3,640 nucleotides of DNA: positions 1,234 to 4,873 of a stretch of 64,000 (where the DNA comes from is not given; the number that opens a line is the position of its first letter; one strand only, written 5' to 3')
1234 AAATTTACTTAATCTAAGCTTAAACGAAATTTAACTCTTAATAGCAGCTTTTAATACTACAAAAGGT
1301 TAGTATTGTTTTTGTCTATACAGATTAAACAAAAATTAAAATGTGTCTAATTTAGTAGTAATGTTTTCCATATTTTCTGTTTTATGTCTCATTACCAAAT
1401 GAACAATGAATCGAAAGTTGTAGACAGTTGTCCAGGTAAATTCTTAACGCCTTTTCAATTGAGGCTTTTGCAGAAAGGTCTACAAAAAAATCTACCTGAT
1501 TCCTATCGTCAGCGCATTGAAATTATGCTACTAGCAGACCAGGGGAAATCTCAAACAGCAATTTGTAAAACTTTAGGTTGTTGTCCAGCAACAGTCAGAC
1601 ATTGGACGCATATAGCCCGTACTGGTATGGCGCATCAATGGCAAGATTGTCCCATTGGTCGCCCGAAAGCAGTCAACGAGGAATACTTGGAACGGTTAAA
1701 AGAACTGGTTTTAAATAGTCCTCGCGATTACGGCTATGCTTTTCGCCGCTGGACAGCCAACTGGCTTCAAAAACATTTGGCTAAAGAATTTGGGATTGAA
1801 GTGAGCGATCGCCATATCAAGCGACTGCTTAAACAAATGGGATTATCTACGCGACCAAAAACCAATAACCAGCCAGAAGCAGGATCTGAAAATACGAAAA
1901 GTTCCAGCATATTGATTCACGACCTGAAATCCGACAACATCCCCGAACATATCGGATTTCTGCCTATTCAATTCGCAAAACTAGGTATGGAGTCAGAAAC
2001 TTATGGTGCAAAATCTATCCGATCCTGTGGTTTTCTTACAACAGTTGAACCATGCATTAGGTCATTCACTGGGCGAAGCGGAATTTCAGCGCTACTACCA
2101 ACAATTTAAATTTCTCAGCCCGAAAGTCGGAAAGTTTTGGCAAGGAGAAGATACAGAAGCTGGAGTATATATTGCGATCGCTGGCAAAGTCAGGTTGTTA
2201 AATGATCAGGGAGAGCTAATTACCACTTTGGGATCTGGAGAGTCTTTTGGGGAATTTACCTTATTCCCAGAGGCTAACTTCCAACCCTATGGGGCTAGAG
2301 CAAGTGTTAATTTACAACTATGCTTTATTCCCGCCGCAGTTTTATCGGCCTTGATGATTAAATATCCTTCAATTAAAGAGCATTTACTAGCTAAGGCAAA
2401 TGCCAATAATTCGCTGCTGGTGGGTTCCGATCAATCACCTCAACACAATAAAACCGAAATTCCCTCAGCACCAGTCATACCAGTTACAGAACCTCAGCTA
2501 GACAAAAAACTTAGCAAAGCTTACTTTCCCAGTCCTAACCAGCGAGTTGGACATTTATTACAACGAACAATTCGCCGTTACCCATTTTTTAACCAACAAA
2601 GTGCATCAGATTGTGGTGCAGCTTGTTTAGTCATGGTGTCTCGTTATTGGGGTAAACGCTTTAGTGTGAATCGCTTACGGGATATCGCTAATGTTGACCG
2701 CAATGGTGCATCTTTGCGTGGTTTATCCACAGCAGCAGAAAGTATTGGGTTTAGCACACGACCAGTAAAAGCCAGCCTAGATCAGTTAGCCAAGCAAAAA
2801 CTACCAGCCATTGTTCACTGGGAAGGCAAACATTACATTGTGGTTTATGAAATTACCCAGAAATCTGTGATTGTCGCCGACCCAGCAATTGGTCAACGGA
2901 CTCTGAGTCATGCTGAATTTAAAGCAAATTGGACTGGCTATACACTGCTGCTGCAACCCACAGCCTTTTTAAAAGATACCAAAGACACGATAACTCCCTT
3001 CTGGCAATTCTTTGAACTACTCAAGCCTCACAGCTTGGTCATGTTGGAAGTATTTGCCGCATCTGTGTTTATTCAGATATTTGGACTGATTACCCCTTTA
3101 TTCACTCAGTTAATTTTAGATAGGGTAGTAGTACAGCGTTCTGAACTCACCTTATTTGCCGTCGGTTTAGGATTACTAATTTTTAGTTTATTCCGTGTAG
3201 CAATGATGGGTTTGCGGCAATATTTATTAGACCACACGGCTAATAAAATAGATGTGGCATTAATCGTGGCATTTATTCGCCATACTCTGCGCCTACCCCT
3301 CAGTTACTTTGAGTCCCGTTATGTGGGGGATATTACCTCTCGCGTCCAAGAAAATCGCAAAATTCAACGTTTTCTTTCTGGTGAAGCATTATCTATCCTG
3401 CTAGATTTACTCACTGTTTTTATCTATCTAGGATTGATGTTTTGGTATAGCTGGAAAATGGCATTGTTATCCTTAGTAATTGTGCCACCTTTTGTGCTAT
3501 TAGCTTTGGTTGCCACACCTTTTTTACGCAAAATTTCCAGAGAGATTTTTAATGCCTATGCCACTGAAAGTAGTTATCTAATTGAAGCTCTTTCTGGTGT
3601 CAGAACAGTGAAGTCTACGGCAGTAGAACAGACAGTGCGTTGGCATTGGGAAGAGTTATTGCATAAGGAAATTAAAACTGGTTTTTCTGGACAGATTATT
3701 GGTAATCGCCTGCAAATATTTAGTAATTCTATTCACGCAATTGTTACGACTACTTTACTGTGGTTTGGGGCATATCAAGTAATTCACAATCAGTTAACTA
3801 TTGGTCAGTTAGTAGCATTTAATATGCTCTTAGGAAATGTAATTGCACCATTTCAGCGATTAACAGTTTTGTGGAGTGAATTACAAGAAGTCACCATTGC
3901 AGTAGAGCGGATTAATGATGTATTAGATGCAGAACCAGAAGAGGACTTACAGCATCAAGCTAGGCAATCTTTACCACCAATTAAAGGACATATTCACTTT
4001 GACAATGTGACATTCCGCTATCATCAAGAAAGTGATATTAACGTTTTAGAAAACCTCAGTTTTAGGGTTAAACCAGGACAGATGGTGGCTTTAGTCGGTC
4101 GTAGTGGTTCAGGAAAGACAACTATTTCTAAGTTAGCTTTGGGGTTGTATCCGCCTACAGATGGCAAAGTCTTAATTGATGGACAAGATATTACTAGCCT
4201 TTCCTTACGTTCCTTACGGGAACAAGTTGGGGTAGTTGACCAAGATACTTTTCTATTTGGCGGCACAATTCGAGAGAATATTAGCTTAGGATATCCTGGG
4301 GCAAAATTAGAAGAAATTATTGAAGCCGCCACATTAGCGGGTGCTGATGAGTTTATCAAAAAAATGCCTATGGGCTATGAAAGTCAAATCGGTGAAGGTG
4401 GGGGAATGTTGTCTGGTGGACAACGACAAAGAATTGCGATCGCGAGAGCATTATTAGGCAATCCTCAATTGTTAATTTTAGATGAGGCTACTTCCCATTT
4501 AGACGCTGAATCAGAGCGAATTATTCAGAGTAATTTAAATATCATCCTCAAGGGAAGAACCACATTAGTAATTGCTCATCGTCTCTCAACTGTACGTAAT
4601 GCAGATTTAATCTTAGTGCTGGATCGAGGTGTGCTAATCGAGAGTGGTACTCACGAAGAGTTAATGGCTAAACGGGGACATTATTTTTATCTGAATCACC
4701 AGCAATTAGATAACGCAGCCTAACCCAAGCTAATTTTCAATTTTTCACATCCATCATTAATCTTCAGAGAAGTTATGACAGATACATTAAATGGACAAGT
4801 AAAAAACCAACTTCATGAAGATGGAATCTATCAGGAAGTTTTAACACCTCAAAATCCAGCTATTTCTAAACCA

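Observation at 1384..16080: Composite RiPP supercluster: one cNMP-domain C39 exporter, five GG-cleavable precursors from three leader families, two unrelated maturation modules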

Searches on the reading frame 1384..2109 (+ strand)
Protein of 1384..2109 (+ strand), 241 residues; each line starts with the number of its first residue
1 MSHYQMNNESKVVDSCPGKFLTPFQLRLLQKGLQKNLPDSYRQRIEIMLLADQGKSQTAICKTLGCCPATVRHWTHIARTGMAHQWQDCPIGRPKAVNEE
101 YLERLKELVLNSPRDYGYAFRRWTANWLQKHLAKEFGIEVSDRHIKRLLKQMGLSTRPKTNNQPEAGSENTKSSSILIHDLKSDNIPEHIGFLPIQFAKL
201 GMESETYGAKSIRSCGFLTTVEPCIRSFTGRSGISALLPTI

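Call 3: search_protein_families(library=pfam, proteins=[window:1384-2109:+], max_evalue=0.01)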
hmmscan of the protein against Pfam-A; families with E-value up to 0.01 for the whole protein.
window:1384-2109:+ (241 aa): 10 families
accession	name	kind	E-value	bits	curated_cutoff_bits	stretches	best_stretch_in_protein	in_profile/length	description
PF13565.12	HTH_32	-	2.3e-11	44.5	33.7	1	70-149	1-73/73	Homeodomain-like domain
PF13384.12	HTH_23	-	2.1e-08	34.1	24.6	1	40-76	3-39/50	Homeodomain-like domain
PF13592.12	HTH_33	-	6.2e-08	32.6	25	1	120-155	2-37/60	Winged helix-turn helix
PF13518.12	HTH_28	-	6.9e-08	32.9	25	1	43-80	1-38/52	Helix-turn-helix domain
PF13551.12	HTH_29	-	2.8e-06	27.8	28.1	1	44-76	1-34/64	Winged helix-turn helix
PF13276.12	HTH_21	-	0.00014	22.5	28.1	1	101-158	6-56/60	HTH-like domain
PF13936.12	HTH_38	-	0.00015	21.8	27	1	42-71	8-37/44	Helix-turn-helix domain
PF04218.19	CENP-B_N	-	0.00022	21.2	21.2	1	42-75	10-43/53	CENP-B N-terminal DNA-binding domain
PF02796.21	HTH_7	-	0.0023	18.5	23.8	0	46-71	13-38/45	Helix-turn-helix domain of resolvase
PF01498.24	HTH_Tnp_Tc3_2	-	0.0027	18.4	31.5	1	121-157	12-47/72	Transposase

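Call 4: search_protein_families(library=ncbifam, proteins=[window:1384-2109:+], max_evalue=0.01)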
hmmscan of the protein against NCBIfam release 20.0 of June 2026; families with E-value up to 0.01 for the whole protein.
window:1384-2109:+ (241 aa): 5 families
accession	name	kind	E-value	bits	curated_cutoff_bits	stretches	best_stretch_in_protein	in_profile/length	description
NF033545.0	transpos_IS630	equivalog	1.4e-21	77.3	100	1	43-163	1-119/299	IS630 family transposase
NF033516.0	transpos_IS3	equivalog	3.1e-08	33.3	160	1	41-170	87-199/369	IS3 family transposase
NF033577.2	transpos_IS481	equivalog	3.5e-08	33.3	224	1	44-164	2-117/284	IS481 family transposase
NF033546.1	transpos_IS21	equivalog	0.0025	17.4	160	1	47-153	1-99/294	IS21 family transposase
NF033519.0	transpos_ISAzo13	equivalog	0.0099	15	200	0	92-165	66-143/387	ISAzo13 family transposase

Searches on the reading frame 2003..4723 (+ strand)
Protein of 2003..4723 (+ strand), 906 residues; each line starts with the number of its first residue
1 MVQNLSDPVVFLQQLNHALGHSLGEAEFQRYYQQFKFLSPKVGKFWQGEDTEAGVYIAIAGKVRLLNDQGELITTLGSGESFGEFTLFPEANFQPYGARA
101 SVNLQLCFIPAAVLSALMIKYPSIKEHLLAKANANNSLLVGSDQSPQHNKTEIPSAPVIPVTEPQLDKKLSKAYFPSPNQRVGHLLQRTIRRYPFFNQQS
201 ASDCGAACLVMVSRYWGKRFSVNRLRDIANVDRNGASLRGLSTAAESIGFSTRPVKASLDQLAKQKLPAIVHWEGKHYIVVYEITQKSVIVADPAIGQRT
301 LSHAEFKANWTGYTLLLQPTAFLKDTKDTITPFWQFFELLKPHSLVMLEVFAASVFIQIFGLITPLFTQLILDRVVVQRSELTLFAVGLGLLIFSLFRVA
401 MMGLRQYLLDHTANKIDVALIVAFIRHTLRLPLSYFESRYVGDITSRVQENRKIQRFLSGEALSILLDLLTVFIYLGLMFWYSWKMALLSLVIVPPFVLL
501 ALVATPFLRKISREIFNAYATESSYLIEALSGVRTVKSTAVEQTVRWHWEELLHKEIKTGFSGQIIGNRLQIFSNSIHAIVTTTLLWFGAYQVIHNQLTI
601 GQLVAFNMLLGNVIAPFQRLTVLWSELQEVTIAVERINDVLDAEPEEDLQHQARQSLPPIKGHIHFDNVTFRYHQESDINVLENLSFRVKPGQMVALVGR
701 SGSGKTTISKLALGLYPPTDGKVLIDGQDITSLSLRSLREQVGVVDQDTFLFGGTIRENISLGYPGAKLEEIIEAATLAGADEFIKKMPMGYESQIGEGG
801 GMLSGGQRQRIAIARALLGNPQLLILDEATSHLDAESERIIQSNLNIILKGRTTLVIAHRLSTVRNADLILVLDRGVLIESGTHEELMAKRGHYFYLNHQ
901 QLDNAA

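Call 3: search_protein_families(library=pfam, proteins=[window:2003-4723:+], max_evalue=0.01)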
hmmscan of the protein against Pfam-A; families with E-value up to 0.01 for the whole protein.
window:2003-4723:+ (906 aa): 7 families
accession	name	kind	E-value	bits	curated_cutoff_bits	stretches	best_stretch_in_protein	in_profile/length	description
PF00664.28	ABC_membrane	-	9.2e-50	170.3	28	1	349-615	3-272/274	ABC transporter transmembrane region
PF03412.21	Peptidase_C39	-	1.8e-42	144.8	22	1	193-320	2-131/133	Peptidase C39 family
PF00005.33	ABC_tran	-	3.8e-36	125.1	25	1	682-831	1-137/137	ABC transporter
PF00027.35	cNMP_binding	-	3.1e-09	37.1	27.5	1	45-120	11-88/89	Cyclic nucleotide-binding domain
PF02463.25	SMC_N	-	4.4e-05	23.4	40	1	721-870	109-208/220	RecF/RecN/SMC N terminal domain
PF13529.12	Peptidase_C39_2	-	0.00031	21.8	24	0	193-294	3-142/143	Peptidase_C39 like family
PF12385.14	Peptidase_C70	-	0.0014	19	19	1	198-309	14-139/141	Papain-like cysteine protease AvrRpt2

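Call 4: search_protein_families(library=ncbifam, proteins=[window:2003-4723:+], max_evalue=0.01)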
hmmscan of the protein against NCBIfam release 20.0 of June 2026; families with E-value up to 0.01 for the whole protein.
window:2003-4723:+ (906 aa): 192 families (the best 25 are shown)
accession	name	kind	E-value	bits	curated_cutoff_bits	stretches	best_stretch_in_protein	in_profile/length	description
TIGR01846.1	type_I_sec_HlyB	subfamily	1.1e-201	671.7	725.55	1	207-902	3-693/694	type I secretion system permease/ATPase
TIGR03796.1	NHLM_micro_ABC1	equivalog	4.8e-175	583.7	853.3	1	194-897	3-708/710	NHLP family bacteriocin export ABC transporter peptidase/permease/ATPase subunit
TIGR03375.1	type_I_sec_LssB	subfamily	1e-157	526.5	693.1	1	207-890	5-691/696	type I secretion system permease/ATPase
TIGR01193.1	bacteriocin_ABC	subfamily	1.8e-146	489.6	523.85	1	201-899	4-707/708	peptide cleavage/export ABC transporter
TIGR03797.1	NHLM_micro_ABC2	equivalog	3.3e-130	435.7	709.4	1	237-902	31-686/686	NHLP bacteriocin export ABC transporter permease/ATPase subunit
TIGR00958.1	3a01208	subfamily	1.2e-128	430.4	874.6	1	323-896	139-709/711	antigen peptide transporter 2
TIGR02203.1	MsbA_lipidA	equivalog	2.2e-128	429.2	602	1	361-902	31-570/572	lipid A export permease/ATP-binding protein MsbA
TIGR02204.1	MsbA_rel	hypoth_equivalog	7.4e-124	414.5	780.4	1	336-901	9-575/576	ABC transporter, permease/ATP-binding protein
NF052233.1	CphA_assoc_ABC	equivalog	4.7e-112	375.7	880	1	333-905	172-747/766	cyanophycin metabolism-associated ABC transporter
NF045513.1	HepA_fam_ABC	equivalog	1e-110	371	725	1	382-897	92-605/610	heterocyst formation ABC transporter subunit HepA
NF008381.0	PRK11176.1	equivalog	1.1e-102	344.4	867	1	371-903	51-581/582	lipid A ABC transporter ATP-binding protein/permease MsbA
NF010178.0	PRK13657.1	equivalog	6.9e-101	338.5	733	1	333-900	7-569/588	glucan ABC transporter ATP-binding protein/ permease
TIGR01842.1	type_I_sec_PrtD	subfamily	7.4e-100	335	510.15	1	347-890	8-543/544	type I secretion system permease/ATPase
NF045998.1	cleave_ABC_plasm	equivalog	2.3e-82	277.4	500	1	198-864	2-664/673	Mbov_0121 family peptidase domain-containing ABC transporter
NF008056.1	PRK10790.1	equivalog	7.8e-82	275.6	746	1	363-902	41-576/584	SmdB family multidrug efflux ABC transporter permease/ATP-binding protein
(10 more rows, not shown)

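Call 66: list_cluster_members(proteins=[window:2003-4723:+, window:13212-14456:-, window:9925-11052:+, window:11043-12056:+, window:8721-9899:+, window:1384-2109:+, window:12126-12890:+])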
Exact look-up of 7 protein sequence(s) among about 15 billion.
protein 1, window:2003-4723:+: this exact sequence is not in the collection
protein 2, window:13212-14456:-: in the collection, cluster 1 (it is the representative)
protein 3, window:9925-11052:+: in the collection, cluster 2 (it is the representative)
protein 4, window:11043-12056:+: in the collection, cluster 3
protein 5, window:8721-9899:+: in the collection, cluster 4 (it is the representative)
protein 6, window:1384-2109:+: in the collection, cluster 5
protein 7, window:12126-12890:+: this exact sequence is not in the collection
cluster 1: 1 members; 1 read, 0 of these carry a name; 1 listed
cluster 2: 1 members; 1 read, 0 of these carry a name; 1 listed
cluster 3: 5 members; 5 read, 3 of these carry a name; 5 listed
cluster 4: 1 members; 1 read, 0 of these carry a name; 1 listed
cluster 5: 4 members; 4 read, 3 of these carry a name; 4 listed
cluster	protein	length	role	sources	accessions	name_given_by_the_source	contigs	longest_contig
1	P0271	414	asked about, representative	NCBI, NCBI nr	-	-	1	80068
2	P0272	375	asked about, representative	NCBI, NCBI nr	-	-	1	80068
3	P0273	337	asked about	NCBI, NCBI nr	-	-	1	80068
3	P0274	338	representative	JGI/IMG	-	predicted aldo/keto reductase-like oxidoreductase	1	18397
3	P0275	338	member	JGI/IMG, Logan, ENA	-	predicted aldo/keto reductase-like oxidoreductase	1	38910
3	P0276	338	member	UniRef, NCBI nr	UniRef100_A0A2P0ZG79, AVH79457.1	Oxidoreductase of the aldo/keto reductase family-like protein n=1 Tax=[Tolypothrix] sp. ... | oxidoreductase of the aldo/keto reductase family-like protein [[Tolypothrix] sp. PCC 7415]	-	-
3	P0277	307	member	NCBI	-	-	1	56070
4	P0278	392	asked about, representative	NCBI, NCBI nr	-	-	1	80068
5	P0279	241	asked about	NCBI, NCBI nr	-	-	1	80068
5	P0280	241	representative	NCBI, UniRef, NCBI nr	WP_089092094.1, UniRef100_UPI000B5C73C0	helix-turn-helix domain-containing protein [Nodularia sp. NIES-3585] | helix-turn-helix domain-containing protein n=1 Tax=Nodularia sp. NIES-3585 TaxID=1973477 ...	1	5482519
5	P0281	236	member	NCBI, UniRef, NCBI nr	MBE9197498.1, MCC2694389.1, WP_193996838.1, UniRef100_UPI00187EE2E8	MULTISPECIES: helix-turn-helix domain-containing protein [unclassified Nodularia (in: ... | helix-turn-helix domain-containing protein n=1 Tax=unclassified Nodularia (in: ...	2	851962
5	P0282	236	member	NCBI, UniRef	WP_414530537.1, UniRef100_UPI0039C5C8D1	helix-turn-helix domain-containing protein [Nodularia chucula] | helix-turn-helix domain-containing protein n=1 Tax=Nodularia chucula TaxID=3093667 ...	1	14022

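Call 78: search_solved_structures(query=window:2003-4723:+, max_evalue=1e-30, show_alignments=0)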
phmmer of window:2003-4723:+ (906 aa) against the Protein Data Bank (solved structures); distinct sequences matched with E-value up to 1e-30: 271 (the best 60 are shown).
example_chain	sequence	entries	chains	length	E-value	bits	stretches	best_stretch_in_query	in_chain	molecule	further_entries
9nfi_A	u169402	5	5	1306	2.6e-161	542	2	356-898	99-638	Permeability Glycoprotein (P-gp)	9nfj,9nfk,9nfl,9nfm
8gmg_A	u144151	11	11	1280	1.2e-160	539.8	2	423-900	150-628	ATP-dependent translocase ABCB1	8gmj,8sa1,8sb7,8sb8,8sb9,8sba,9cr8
8sa0_A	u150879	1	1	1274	1.7e-160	539.3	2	423-900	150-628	ATP-dependent translocase ABCB1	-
6qex_A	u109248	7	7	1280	1.8e-160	539.2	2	423-900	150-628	Multidrug resistance protein 1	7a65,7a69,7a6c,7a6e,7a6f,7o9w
8y6h_A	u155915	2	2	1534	2.6e-160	538.7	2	423-900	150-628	ATP-dependent translocase ABCB1,mNeonGreen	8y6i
6fn1_A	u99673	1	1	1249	8.3e-160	537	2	423-898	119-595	Human-mouse chimeric ABCB1 (ABCBHM)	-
6c0v_A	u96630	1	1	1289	8.4e-160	537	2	423-900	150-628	Multidrug resistance protein 1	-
6fn4_A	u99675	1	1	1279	9.2e-160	536.9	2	423-898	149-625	Apo form of Human-mouse chimeric ABCB1 (ABCB1HM) in complex with Antigen binding fragment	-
6qee_A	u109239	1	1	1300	9.5e-160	536.8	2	424-898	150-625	ABCB1HM-EQ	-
9ody_A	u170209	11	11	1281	1.2e-159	536.5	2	419-902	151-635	ATP-binding cassette, sub-family B (MDR/TAP), member 4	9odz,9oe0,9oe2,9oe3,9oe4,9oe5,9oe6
9oe1_A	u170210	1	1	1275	1.4e-159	536.3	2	419-902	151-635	ATP-binding cassette, sub-family B (MDR/TAP), member 4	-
6ujp_A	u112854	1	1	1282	3.5e-159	535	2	424-898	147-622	ATP-dependent translocase ABCB1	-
6ujt_A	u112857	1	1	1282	4.8e-159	534.5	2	424-898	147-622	ATP-dependent translocase ABCB1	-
6ujw_A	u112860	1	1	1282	5.5e-159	534.3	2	424-898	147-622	ATP-dependent translocase ABCB1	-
6q81_A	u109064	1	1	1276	5.8e-159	534.2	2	424-898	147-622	P-glycoprotein (ABCB1)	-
4ry2_A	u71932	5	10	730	3.7e-134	452.2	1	187-899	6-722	ABC-type bacteriocin transporter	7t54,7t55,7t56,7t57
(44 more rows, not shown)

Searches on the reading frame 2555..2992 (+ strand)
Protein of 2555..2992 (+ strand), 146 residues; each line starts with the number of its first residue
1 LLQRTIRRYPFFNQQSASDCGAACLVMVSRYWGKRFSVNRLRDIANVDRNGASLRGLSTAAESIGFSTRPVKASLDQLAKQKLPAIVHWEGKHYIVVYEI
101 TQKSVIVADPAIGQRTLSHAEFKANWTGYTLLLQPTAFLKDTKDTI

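Call 79: search_solved_structures(query=window:2555-2992:+, max_evalue=0.00001, show_alignments=3)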
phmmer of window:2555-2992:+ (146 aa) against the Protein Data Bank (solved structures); distinct sequences matched with E-value up to 0.00001: 13.
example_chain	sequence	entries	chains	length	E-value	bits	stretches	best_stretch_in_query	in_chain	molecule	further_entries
7n87_A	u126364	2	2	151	5.3e-22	81.6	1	7-136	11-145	ABC-type bacteriocin transporter | Peptidase C39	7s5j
4s0f_A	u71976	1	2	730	6.5e-22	81.3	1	7-139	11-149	ABC-type bacteriocin transporter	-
4ry2_A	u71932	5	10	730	6.5e-22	81.3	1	7-139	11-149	ABC-type bacteriocin transporter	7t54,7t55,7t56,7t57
8vp3_A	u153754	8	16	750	6.9e-22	81.2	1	7-139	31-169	ABC-type bacteriocin transporter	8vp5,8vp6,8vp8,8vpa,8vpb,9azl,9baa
6v9z_A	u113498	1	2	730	1.2e-20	77.2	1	7-139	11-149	ABC-type bacteriocin transporter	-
8vp9_A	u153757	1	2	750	4.6e-19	72.1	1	7-139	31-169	ABC-type bacteriocin transporter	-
3k8u_A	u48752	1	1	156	5e-18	68.7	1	7-140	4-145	Putative ABC transporter, ATP-binding protein ComA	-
5xe8_A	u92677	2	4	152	1.8e-17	66.9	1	11-140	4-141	Putative ABC transporter, ATP-binding protein ComA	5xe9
8hf6_A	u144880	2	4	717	4.8e-16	62.3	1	14-143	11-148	Competence factor transporting ATP-binding protein/permease ComA | Transport/processing ATP-binding protein ComA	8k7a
8hf4_A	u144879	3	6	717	4.8e-16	62.3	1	14-143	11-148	Transport/processing ATP-binding protein ComA | Competence factor transporting ATP-binding protein/permease ComA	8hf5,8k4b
8hf7_A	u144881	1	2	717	4.8e-16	62.3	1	14-143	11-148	Competence factor transporting ATP-binding protein/permease ComA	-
6mpz_A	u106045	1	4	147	6.8e-16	61.8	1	7-136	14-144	Double Glycine Motif Protease domain from AMS/PCAT Transporter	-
3zua_A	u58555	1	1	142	5.7e-06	29.7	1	19-134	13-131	ALPHA-HEMOLYSIN TRANSLOCATION ATP-BINDING PROTEIN HLYB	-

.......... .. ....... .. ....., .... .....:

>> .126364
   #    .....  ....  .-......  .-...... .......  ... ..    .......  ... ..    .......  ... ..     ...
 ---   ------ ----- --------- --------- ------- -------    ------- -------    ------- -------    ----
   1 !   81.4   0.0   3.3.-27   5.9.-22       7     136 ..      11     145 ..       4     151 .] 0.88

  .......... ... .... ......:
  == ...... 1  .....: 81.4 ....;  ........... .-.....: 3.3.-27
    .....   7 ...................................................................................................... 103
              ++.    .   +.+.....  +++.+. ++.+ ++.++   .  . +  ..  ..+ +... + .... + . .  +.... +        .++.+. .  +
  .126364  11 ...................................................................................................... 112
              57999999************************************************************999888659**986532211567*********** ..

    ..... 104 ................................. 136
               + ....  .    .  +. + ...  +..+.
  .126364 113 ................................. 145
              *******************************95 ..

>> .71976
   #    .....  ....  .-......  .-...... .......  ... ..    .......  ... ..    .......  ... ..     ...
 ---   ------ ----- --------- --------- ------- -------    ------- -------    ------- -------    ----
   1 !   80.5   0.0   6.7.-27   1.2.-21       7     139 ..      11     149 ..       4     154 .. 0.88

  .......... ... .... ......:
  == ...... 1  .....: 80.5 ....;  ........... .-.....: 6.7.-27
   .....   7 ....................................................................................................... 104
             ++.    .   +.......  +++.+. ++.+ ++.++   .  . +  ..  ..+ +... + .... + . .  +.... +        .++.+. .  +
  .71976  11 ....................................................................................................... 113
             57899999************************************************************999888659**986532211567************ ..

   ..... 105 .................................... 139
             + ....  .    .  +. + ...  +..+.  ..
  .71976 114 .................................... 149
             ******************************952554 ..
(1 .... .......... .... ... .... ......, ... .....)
